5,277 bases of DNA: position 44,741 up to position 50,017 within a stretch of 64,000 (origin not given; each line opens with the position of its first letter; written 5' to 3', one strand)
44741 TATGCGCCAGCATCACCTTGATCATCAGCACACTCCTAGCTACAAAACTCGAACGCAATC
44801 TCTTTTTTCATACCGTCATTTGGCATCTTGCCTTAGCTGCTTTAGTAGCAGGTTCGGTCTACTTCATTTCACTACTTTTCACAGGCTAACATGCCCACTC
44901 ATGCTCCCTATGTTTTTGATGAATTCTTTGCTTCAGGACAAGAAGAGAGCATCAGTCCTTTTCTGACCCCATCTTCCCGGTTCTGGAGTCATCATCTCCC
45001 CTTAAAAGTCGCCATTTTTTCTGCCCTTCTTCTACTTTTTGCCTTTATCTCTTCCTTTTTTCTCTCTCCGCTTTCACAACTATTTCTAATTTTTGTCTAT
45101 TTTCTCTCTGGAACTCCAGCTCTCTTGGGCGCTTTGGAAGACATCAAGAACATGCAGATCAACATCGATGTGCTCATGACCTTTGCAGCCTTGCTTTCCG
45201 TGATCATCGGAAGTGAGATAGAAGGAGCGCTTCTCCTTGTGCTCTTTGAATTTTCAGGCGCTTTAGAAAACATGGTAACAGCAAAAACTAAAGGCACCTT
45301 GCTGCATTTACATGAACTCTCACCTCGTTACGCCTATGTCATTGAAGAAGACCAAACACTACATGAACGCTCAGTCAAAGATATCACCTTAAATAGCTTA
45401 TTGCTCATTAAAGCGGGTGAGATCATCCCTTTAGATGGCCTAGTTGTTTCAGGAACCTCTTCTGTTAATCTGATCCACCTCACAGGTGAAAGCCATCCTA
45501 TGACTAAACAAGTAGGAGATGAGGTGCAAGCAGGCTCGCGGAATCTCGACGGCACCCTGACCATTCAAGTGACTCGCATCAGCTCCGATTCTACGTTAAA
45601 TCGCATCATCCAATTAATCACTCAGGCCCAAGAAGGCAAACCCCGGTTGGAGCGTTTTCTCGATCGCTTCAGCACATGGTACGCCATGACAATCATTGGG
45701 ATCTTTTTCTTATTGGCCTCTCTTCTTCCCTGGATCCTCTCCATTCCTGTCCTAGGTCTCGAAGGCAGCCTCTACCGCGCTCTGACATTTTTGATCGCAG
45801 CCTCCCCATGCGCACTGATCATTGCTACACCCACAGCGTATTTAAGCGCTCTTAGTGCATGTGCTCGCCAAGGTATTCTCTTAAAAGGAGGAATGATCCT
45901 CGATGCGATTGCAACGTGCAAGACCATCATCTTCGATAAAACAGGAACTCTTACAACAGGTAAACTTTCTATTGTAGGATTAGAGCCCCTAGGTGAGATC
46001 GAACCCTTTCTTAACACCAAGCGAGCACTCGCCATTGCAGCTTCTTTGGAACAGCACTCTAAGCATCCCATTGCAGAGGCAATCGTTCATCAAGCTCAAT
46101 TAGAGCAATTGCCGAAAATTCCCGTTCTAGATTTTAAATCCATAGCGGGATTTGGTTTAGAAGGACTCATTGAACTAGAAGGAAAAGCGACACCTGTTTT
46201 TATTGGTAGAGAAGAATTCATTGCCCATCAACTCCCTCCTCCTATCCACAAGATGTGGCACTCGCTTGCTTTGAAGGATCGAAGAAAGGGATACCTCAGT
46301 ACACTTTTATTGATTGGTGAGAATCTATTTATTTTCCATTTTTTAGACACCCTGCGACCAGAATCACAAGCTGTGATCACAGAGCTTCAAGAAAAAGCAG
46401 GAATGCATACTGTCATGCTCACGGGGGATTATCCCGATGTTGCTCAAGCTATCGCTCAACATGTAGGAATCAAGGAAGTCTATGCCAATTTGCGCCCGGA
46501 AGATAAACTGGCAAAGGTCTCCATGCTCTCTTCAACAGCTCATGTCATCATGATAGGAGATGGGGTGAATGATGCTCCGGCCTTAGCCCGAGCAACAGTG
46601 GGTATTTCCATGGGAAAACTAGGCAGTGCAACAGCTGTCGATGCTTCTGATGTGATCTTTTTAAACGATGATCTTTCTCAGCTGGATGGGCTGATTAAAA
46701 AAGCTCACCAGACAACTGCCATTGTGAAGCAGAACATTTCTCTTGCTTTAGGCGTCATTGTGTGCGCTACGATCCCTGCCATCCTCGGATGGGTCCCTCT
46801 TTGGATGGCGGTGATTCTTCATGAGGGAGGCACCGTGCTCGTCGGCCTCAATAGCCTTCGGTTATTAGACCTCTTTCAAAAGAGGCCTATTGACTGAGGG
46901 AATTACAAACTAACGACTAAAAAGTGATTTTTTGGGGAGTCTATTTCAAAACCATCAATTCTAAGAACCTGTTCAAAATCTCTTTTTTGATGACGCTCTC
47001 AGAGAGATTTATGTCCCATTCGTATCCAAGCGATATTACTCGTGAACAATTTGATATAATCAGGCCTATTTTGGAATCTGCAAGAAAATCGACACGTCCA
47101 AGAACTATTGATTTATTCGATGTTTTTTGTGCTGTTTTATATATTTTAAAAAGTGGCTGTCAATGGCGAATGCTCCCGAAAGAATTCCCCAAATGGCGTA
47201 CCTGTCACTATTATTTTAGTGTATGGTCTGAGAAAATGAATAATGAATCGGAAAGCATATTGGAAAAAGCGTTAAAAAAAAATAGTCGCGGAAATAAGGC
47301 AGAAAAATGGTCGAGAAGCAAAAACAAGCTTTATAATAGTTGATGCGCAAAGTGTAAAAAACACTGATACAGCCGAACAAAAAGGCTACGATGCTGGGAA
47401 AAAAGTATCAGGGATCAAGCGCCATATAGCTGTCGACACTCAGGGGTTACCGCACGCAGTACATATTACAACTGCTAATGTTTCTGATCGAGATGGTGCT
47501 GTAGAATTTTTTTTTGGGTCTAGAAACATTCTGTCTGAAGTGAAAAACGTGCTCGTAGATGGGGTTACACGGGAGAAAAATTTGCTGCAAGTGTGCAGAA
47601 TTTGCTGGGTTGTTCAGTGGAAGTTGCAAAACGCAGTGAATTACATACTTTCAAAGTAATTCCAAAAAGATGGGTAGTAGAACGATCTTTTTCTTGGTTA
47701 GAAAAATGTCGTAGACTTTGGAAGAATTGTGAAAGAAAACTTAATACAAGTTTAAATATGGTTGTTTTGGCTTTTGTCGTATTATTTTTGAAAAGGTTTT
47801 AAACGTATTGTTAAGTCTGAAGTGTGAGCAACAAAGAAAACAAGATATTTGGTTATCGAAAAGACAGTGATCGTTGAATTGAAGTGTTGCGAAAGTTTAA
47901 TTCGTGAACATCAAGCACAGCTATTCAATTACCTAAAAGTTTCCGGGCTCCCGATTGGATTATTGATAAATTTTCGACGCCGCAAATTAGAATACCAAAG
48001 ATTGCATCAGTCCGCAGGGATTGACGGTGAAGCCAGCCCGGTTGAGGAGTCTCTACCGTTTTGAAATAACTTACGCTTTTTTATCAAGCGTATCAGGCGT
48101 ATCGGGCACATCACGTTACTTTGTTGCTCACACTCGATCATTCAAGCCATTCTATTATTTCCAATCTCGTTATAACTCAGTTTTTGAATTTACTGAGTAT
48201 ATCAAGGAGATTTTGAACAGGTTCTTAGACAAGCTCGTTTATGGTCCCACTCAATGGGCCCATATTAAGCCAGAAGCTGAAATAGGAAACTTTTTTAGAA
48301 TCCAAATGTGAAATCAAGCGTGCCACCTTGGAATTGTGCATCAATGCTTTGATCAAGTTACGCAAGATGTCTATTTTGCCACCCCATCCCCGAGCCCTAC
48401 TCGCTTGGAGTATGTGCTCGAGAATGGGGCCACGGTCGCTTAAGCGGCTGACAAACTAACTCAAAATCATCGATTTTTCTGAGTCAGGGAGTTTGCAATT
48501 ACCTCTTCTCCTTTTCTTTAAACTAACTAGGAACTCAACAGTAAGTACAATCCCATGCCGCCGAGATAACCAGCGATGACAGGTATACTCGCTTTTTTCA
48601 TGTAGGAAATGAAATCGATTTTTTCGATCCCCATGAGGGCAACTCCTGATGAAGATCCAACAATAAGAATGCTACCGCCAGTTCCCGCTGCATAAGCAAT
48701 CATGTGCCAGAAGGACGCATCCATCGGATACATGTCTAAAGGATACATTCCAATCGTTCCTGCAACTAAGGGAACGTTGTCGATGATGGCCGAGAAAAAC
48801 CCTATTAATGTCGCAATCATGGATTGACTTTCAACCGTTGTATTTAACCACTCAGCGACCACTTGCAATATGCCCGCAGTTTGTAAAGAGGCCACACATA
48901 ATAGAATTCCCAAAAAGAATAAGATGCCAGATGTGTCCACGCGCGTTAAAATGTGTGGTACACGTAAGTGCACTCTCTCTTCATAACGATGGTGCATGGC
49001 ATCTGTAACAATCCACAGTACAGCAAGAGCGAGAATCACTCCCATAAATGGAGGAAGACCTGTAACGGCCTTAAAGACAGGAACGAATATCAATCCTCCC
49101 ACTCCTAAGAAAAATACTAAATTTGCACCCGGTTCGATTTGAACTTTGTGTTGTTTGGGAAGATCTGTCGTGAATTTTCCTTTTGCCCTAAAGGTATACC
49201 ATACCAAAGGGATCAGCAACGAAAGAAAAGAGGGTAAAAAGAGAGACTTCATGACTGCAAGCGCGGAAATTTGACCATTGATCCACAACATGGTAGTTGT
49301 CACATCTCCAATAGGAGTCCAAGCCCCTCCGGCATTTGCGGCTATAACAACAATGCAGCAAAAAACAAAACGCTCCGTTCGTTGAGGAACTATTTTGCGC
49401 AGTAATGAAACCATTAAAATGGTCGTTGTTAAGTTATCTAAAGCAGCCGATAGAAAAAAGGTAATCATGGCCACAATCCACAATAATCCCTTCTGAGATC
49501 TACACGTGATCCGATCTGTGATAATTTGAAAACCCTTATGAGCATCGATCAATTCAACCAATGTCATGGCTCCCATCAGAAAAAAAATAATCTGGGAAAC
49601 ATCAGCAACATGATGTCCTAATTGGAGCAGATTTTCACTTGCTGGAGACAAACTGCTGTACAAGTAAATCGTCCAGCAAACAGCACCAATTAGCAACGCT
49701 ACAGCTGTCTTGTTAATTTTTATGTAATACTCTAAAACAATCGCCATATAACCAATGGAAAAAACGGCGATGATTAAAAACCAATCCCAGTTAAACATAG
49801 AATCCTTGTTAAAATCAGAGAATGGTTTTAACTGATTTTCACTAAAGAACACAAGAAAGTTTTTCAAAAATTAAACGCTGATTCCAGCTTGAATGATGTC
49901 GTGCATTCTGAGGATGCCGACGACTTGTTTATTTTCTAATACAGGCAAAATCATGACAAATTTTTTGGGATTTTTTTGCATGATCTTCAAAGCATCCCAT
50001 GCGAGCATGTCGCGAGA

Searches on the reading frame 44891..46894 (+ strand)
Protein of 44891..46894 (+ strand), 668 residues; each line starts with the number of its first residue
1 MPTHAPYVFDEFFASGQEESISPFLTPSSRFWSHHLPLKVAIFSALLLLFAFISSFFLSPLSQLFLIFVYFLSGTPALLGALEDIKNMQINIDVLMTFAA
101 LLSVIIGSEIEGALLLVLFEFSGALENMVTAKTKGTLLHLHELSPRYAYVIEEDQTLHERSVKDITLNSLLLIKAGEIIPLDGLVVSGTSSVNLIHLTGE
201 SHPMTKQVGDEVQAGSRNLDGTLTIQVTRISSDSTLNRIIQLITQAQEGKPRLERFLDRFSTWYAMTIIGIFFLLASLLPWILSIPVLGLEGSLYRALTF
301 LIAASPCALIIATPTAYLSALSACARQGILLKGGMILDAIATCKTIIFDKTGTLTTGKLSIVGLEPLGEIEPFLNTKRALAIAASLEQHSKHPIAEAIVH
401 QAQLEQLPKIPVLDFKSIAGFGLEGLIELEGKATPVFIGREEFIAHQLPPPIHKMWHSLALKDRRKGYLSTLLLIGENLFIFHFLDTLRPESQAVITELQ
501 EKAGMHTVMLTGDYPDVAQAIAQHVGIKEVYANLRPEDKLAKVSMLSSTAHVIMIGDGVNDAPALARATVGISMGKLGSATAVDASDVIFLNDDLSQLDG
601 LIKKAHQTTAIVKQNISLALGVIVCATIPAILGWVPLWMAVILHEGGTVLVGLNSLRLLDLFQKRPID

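Call 94: search_protein_families(library=pfam, proteins=[window:44891-46894:+], max_evalue=0.00001)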
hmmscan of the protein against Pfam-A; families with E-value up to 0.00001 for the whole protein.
window:44891-46894:+ (668 aa): 2 families
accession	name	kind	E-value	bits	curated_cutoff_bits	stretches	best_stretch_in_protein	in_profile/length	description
PF00122.25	E1-E2_ATPase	-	1.4e-46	158.7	28.1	1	142-327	1-181/181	E1-E2 ATPase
PF00702.32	Hydrolase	-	1.1e-28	101.4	26.4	1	344-568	2-190/191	haloacid dehalogenase-like hydrolase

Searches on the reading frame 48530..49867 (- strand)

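Call 94: search_protein_families(library=pfam, proteins=[window:48530-49867:-], max_evalue=0.00001)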
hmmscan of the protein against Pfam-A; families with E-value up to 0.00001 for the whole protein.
window:48530-49867:- (446 aa): 1 family
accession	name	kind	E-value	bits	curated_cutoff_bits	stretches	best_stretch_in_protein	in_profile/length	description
PF03600.22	CitMHS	-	1.4e-31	110.3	31.9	1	40-384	1-326/336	Citrate transporter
